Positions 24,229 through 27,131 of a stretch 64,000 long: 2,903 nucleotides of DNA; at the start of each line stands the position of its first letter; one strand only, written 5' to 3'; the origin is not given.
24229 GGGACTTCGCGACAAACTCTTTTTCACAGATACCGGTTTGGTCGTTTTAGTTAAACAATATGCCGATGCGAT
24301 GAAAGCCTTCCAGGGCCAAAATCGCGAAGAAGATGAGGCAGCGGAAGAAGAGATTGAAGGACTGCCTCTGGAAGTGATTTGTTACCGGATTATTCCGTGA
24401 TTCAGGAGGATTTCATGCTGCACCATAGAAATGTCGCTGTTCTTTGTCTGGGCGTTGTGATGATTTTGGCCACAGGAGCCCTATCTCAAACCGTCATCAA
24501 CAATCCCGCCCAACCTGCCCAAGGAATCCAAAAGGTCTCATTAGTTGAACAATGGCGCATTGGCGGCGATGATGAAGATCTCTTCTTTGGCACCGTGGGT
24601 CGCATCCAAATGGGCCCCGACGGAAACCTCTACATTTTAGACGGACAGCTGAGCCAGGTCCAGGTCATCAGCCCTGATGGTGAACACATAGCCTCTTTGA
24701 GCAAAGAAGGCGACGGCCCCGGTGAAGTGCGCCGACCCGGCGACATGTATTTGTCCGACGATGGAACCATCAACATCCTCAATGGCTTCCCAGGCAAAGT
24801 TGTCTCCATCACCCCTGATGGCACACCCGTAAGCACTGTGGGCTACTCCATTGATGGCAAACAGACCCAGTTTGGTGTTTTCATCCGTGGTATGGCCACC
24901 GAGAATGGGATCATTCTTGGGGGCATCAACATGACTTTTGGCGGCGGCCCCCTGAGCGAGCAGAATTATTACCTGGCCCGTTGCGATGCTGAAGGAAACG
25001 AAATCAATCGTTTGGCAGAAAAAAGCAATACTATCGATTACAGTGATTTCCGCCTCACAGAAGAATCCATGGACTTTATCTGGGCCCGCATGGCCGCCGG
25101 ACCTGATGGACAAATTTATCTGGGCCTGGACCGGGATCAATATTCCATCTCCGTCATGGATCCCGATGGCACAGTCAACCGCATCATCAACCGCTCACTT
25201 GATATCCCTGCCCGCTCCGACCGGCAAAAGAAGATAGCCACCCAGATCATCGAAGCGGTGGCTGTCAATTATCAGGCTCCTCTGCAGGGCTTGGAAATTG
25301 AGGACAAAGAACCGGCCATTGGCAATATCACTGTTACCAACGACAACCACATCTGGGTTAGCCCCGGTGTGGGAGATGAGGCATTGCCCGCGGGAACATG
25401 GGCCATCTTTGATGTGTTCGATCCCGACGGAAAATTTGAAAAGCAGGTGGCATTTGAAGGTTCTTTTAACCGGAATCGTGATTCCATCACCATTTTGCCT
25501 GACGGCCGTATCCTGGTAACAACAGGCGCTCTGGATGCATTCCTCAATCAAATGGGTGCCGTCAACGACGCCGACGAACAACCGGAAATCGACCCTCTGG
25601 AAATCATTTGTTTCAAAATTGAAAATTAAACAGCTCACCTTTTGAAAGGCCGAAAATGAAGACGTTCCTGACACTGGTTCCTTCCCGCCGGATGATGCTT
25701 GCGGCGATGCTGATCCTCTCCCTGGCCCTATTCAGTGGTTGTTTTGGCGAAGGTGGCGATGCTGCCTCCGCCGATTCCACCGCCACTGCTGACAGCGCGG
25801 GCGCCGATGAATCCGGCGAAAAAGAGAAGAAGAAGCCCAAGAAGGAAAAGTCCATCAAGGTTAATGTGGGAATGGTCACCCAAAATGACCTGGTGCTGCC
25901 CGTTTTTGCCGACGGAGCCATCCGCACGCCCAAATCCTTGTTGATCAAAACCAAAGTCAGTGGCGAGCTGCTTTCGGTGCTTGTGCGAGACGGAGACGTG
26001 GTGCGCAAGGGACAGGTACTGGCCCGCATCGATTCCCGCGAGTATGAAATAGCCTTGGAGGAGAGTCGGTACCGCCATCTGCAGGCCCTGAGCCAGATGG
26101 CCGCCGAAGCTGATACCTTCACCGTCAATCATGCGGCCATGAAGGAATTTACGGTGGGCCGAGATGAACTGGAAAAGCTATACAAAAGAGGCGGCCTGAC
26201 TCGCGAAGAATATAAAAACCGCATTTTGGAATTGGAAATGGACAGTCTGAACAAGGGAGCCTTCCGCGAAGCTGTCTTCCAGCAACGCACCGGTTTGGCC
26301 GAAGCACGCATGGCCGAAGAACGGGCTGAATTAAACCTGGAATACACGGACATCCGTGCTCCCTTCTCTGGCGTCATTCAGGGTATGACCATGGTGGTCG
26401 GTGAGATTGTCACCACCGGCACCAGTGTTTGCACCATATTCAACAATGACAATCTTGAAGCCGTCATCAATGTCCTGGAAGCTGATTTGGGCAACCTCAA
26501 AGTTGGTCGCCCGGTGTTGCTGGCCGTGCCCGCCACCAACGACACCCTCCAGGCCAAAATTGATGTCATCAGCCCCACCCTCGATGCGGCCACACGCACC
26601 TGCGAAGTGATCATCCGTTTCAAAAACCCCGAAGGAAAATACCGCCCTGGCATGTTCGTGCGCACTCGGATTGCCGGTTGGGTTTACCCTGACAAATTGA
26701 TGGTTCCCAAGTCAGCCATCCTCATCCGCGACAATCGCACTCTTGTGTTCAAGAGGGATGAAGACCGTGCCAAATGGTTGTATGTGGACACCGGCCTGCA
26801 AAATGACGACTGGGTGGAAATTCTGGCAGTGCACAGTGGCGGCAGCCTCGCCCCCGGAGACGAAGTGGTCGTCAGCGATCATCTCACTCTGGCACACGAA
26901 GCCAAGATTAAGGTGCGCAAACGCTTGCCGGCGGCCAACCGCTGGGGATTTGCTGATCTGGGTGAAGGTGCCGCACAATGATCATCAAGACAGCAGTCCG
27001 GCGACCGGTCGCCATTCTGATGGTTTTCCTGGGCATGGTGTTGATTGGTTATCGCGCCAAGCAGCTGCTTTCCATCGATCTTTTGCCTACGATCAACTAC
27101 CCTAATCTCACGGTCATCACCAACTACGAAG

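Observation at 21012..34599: Candidate undescribed export module: secreted beta-propeller pair + MFP + two different RND permeases + amidohydrolase, without TolC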

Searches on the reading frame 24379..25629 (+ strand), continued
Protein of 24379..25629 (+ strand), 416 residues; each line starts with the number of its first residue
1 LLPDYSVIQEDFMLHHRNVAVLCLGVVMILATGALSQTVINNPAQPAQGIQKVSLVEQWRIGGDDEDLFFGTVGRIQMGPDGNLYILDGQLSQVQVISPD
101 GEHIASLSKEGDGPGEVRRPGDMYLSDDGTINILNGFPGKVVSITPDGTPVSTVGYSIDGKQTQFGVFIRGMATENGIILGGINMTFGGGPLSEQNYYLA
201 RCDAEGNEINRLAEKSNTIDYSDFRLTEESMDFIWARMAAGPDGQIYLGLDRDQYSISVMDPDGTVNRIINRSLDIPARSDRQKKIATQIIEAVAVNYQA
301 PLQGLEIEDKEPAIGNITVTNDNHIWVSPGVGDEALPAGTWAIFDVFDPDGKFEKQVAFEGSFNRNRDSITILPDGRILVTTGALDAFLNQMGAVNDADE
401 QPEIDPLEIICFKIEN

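Call 89: search_protein_families(library=pfam, proteins=[L094:1-1491:+, L151:4188-5765:-, L146:9233-11668:-, L118:5422-7710:+, L119:2742-3494:+, L123:6406-6876:+, L124:5000-5722:+, L123:7690-9012:+, L146:4034-5587:+, L157:6921-8510:+], max_evalue=0.001)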
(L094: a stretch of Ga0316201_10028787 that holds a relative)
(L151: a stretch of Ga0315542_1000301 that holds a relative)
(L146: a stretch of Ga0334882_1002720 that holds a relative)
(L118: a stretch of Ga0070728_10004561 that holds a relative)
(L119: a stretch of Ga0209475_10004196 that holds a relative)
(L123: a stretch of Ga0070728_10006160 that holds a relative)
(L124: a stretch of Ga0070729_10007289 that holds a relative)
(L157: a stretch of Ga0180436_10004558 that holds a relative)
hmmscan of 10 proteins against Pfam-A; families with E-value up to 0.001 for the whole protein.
L094:1-1491:+ (496 aa): 0 families

L151:4188-5765:- (525 aa): 3 families
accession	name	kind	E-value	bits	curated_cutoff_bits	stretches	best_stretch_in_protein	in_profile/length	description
PF07228.17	SpoIIE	-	4.7e-49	167.4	25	1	326-517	2-191/192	Stage II sporulation protein E (SpoIIE)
PF07695.17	7TMR-DISM_7TM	-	3.9e-05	24.1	29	1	69-251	4-186/205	7TM diverse intracellular signalling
PF04956.18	TrbC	-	4.4e-05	24.1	27.9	1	16-103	4-87/98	TrbC/VIRB2 pilin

L146:9233-11668:- (811 aa): 2 families
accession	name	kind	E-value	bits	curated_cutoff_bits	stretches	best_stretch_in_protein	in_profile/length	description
PF13860.13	FlgD_ig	-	8.4e-08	32.5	27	1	737-799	13-76/79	FlgD Ig-like domain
PF08309.17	LVIVD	-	8.1e-06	25.5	20.2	0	82-117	4-39/42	LVIVD repeat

L118:5422-7710:+ (762 aa): 11 families
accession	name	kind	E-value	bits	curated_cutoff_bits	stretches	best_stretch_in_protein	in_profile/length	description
PF07719.23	TPR_2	-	3e-19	67.9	27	0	540-570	4-34/34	Tetratricopeptide repeat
PF13431.12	TPR_17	-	1.9e-12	46.8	24.4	0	492-523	2-33/34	Tetratricopeptide repeat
PF00515.34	TPR_1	-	3.4e-12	46.1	27.8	1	540-570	4-34/34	Tetratricopeptide repeat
PF13181.12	TPR_8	-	8.3e-11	41.6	25.7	0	469-502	1-34/34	Tetratricopeptide repeat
PF13432.12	TPR_16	-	1.3e-09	38.7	32.7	2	509-570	3-64/65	Tetratricopeptide repeat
PF14559.12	TPR_19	-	4e-09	37.1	25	0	480-540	2-61/68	Tetratricopeptide repeat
PF13371.12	TPR_9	-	6.3e-09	36.2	35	1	520-574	12-66/73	Tetratricopeptide repeat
PF13428.12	TPR_14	-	6.7e-07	29.8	23.5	0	470-511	2-43/44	Tetratricopeptide repeat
PF03704.23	BTAD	-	4.4e-05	24.3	22.1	1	421-532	14-125/146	Bacterial transcriptional activator domain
PF13414.12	TPR_11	-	5.6e-05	23.2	26.8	0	516-549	7-40/42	TPR repeat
PF23914.1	TPR_CcmH_CycH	-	0.00048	20.4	42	0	499-539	46-86/158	Cytochrome c-type biogenesis protein H TPR domain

L119:2742-3494:+ (250 aa): 0 families

L123:6406-6876:+ (156 aa): 0 families

L124:5000-5722:+ (240 aa): 1 family
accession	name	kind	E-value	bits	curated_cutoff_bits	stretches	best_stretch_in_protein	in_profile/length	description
PF13411.12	MerR_1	-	1.1e-08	35.4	21.6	1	12-63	5-56/69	MerR HTH family regulatory protein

L123:7690-9012:+ (440 aa): 3 families
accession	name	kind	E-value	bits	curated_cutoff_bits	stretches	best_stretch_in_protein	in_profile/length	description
PF00092.34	VWA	-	1.2e-18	68.4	23.8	1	50-218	1-168/174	von Willebrand factor type A domain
PF13519.12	VWA_2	-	4.3e-10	40.6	27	1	52-159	2-107/107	von Willebrand factor type A domain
PF13768.12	VWA_3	-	1.6e-09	38.5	27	1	50-210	2-154/155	von Willebrand factor type A domain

L146:4034-5587:+ (517 aa): 5 families
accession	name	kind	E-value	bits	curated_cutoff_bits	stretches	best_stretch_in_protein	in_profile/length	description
PF11066.14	DUF2867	-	4.8e-34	118.1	27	1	358-498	5-142/142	Protein of unknown function (DUF2867)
PF13460.12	NAD_binding_10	-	5.8e-18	65.8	27.2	1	40-170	1-127/184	NAD(P)H-binding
PF05368.20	NmrA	-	5.8e-12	46.2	27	1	34-149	3-114/298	NmrA-like family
PF01370.27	Epimerase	-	5.1e-10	39.6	20.9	1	36-142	1-115/240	NAD dependent epimerase/dehydratase family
PF01073.25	3Beta_HSD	-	0.00037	20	22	1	38-141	2-115/280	3-beta hydroxysteroid dehydrogenase/isomerase family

L157:6921-8510:+ (529 aa): 0 families

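Call 97: search_protein_families(library=pfam, proteins=[L106:83-1345:+, L106:1342-2655:+, L106:2812-4152:+, L106:4443-5777:+, L106:5756-7066:+], max_evalue=0.001)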
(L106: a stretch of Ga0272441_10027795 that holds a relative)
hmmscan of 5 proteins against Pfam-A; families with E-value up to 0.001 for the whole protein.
L106:83-1345:+ (420 aa): 9 families
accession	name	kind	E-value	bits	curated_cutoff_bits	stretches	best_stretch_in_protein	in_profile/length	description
PF00158.32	Sigma54_activat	-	1.4e-67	227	20.2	1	111-277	1-167/168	Sigma-54 interaction domain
PF14532.12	Sigma54_activ_2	-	1.4e-20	74.4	25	1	125-282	14-138/138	Sigma-54 interaction domain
PF25601.1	AAA_lid_14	-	9.1e-20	70.7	27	1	283-361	1-79/87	AAA+ ATPase lid domain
PF00072.30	Response_reg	-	1e-13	51.9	30.2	1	3-79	39-111/111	Response regulator receiver domain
PF02954.25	HTH_8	-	6.3e-11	42.3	22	1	375-415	1-41/42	Bacterial regulatory protein, Fis family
PF00004.35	AAA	-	6.6e-06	27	21.2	1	135-257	1-112/131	ATPase family associated with various cellular activities (AAA)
PF18024.7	HTH_50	-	1.1e-05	25.4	27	1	376-418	8-49/50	Helix-turn-helix domain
PF07728.20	AAA_5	-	0.00018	21.9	22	1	134-252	1-122/139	AAA domain (dynein-related subfamily)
PF01695.23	IstB_IS21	-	0.00069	19.6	24.1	0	98-230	60-182/238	IstB-like ATP binding protein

L106:1342-2655:+ (437 aa): 5 families
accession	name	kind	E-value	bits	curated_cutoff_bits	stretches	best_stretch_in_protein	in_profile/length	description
PF02518.31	HATPase_c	-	5.1e-17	62.8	26.4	1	334-434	2-106/111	Histidine kinase-, DNA gyrase B-, and HSP90-like ATPase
PF00989.32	PAS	-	5.8e-08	33.2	22.6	1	114-159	3-48/113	PAS fold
PF13188.13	PAS_8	-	5e-07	29.8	21.8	1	113-160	2-49/65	PAS domain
PF13426.13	PAS_9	-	3.5e-06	27.7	27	1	122-161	1-40/103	PAS domain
PF08448.16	PAS_4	-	6.7e-06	26.7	23.1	1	119-163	2-46/110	PAS fold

L106:2812-4152:+ (446 aa): 1 family
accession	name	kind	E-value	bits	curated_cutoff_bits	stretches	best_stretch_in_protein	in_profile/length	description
PF02321.23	OEP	-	9.8e-62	208.5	22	2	263-442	10-187/187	Outer membrane efflux protein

L106:4443-5777:+ (444 aa): 1 family
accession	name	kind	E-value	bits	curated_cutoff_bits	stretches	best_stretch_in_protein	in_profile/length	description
PF17170.10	DUF5128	-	1.2e-06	28.4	22.9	1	92-172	40-120/321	6-bladed beta-propeller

L106:5756-7066:+ (437 aa): 1 family
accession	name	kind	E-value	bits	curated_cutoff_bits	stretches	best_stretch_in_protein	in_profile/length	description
PF17170.10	DUF5128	-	0.00023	20.9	22.9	0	106-164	39-96/321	6-bladed beta-propeller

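Call 107: search_protein_representatives(alignment_id=A1)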
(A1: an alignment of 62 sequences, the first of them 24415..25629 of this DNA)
Query: 62 sequences, 407 profile positions. Proteins with E-value up to 0.001 (for the whole library): 43745; up to 1e-10: 13206; up to 1e-30: 1121. The best 150 are listed.
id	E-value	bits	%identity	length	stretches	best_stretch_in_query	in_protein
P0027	1.7e-168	577.0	-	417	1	11-406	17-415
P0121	1.5e-146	504.7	-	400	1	1-404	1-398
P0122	9.0e-145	498.8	-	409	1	12-406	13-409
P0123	7.2e-140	482.7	-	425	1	10-406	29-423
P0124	3.5e-135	467.3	-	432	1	16-405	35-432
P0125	1.0e-131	455.9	-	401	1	6-405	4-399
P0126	7.8e-131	452.9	-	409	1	9-405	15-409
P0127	1.0e-129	449.3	-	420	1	26-405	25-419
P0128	1.7e-128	445.2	-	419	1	15-406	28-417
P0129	1.1e-124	432.7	-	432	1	10-406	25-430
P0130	5.8e-123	427.0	-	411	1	10-406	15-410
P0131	2.0e-121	421.9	-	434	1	26-405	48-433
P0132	1.6e-120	418.9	-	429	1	21-405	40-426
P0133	2.1e-120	418.6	-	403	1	6-404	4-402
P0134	2.7e-120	418.2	-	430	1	14-406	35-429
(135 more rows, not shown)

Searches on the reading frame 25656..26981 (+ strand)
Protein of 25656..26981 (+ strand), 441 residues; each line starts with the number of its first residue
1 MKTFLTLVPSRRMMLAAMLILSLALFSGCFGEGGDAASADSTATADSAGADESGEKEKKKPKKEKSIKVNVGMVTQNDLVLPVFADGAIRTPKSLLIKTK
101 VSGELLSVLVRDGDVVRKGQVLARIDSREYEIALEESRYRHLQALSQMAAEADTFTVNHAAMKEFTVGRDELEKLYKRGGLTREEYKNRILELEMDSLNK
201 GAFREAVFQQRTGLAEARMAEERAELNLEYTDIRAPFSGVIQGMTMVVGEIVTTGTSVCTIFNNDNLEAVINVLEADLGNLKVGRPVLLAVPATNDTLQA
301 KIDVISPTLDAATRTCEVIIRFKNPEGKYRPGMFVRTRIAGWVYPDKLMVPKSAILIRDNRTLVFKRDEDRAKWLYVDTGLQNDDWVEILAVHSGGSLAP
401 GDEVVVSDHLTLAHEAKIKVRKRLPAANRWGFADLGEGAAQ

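Call 4: search_protein_families(library=pfam, proteins=[window:25656-26981:+], max_evalue=0.01)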
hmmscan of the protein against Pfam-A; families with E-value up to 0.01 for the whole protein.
window:25656-26981:+ (441 aa): 5 families
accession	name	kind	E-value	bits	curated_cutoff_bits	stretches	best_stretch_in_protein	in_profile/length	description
PF16576.10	HlyD_D23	-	1.8e-26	93.2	30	1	229-335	107-214/214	Barrel-sandwich domain of CusB or HlyD membrane-fusion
PF13437.12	HlyD_3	-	1.2e-20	74.7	22.2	1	233-332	2-106/106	HlyD family secretion protein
PF13533.13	Biotin_lipoyl_2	-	6.8e-09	35.8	29.8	1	97-126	3-32/32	Biotin-lipoyl like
PF00364.28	Biotin_lipoyl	-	6.7e-05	23.1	22.1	0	97-125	45-73/73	Biotin-requiring enzyme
PF24381.1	DUF7537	-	0.0097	15.9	31.7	0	15-69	2-54/258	Family of unknown function (DUF7537)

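Call 5: search_protein_families(library=ncbifam, proteins=[window:25656-26981:+], max_evalue=0.01)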
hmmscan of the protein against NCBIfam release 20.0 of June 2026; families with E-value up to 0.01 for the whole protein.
window:25656-26981:+ (441 aa): 25 families
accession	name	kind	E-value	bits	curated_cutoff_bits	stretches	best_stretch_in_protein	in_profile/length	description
TIGR01730.1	RND_mfp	subfamily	2.1e-53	181.4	94.9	1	74-420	6-321/322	efflux RND transporter periplasmic adaptor subunit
TIGR00999.1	8a0102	subfamily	1.9e-33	115.8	319.3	1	113-408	1-266/271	CzcB/NccB family metal efflux transporter periplasmic adaptor subunit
NF008589.1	PRK11556.1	equivalog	6.8e-22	77.9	391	1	17-418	11-385/392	MdtA/MuxA family multidrug efflux RND transporter periplasmic adaptor subunit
TIGR00998.1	8a0101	subfamily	1.7e-21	76.5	390.8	1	95-302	43-278/334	EmrA/EmrK family multidrug efflux transporter periplasmic adaptor subunit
NF045680.1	DiMtlExpIhpB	equivalog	3.3e-18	65.8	450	1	228-397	135-305/326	divalent metal ion exporter adaptor subunit IhpB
NF008606.0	PRK11578.1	equivalog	6.2e-18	65.1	342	1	72-409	39-365/371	macrolide transporter subunit MacA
NF007785.0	PRK10476.1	equivalog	3.4e-17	62.3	376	2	217-306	195-285/347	multidrug transporter subunit MdtN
NF000272.2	OqxA_adapt_sub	exception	8.9e-17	61.1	835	2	86-260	59-205/391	multidrug efflux RND transporter periplasmic adaptor subunit OqxA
NF045904.1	RND-peri-MexE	equivalog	2.6e-16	59.5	714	2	208-380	149-333/390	multidrug efflux RND transporter periplasmic adaptor subunit MexE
NF007132.1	PRK09578.1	equivalog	1.9e-15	56.5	512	2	309-428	268-383/396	MexX/AxyX family multidrug efflux RND transporter periplasmic adaptor subunit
NF002939.0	PRK03598.1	equivalog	8.4e-15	54.8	393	2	195-317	169-292/332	secretion protein HlyD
TIGR01843.1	type_I_hlyD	subfamily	2.2e-14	53.3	208.65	2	198-311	238-357/422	HlyD family type I secretion periplasmic adaptor subunit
NF007850.1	PRK10559.1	equivalog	4.5e-14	52.3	400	2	210-315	127-232/303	p-hydroxybenzoic acid efflux pump subunit AaeA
NF033138.2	RND-peri-MexC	equivalog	7.9e-13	48.3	625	1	199-421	137-372/375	MexC family multidrug efflux RND transporter periplasmic adaptor subunit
TIGR02971.1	heterocyst_DevB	subfamily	2.6e-12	46.8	129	1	131-309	112-282/327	ABC exporter membrane fusion protein, DevB family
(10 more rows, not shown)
